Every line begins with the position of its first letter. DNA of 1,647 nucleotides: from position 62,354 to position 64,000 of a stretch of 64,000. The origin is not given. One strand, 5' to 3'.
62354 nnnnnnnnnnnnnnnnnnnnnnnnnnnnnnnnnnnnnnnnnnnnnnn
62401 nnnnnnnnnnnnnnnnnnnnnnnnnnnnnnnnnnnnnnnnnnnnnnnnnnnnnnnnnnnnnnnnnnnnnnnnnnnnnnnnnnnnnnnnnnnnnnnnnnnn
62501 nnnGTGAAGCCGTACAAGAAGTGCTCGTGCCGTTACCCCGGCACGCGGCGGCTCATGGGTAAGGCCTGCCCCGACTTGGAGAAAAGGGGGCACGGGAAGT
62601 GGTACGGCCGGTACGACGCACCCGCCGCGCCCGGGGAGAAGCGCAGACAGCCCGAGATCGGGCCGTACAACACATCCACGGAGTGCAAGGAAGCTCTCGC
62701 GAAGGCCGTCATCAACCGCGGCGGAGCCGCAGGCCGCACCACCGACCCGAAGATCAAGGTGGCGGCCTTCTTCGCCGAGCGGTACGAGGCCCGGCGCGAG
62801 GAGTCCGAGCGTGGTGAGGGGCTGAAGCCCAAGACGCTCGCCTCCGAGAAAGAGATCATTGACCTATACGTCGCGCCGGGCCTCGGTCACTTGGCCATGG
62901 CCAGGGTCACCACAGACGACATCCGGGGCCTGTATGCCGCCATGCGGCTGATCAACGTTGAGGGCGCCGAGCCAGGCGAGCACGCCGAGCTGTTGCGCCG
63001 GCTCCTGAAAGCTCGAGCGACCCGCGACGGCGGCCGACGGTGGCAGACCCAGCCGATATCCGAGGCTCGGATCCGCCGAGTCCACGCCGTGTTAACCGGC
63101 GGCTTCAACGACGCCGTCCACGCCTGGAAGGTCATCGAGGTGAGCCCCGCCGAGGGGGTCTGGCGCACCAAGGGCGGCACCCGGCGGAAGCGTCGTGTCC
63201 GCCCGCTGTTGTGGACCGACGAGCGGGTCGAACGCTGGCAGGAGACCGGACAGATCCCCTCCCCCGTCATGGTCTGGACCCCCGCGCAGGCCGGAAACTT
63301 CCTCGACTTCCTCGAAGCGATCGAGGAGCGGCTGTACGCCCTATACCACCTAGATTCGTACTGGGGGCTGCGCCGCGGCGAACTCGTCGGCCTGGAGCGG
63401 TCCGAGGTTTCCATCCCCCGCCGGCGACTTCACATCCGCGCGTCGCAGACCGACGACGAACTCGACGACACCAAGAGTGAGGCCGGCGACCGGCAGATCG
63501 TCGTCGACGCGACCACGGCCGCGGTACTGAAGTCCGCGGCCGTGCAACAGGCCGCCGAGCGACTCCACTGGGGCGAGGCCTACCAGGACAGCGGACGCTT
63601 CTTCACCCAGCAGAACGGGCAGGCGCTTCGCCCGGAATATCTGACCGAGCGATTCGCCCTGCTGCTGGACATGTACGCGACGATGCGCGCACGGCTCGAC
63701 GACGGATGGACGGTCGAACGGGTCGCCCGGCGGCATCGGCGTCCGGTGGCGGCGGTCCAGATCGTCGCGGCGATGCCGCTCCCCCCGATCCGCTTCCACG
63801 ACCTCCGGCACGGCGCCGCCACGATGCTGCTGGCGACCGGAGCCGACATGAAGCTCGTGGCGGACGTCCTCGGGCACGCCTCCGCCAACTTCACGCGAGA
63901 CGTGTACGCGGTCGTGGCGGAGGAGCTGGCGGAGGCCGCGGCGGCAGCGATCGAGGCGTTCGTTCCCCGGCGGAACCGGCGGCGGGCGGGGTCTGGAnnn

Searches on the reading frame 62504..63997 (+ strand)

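Call 26: search_protein_families(library=phrogs, proteins=[window:62504-63997:+], max_evalue=0.001)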
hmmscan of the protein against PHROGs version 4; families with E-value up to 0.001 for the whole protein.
window:62504-63997:+ (498 aa): 4 families
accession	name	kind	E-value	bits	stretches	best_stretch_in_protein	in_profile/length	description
phrog_1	-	integration and excision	1.5e-44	154.3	1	21-488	111-452/611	integrase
phrog_216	-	integration and excision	8.7e-16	58.9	1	265-485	63-238/301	integrase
phrog_7685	-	integration and excision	9.4e-08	32.9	1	427-485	179-237/240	integrase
phrog_25190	-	integration and excision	0.00039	21.7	1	426-470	44-88/109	integrase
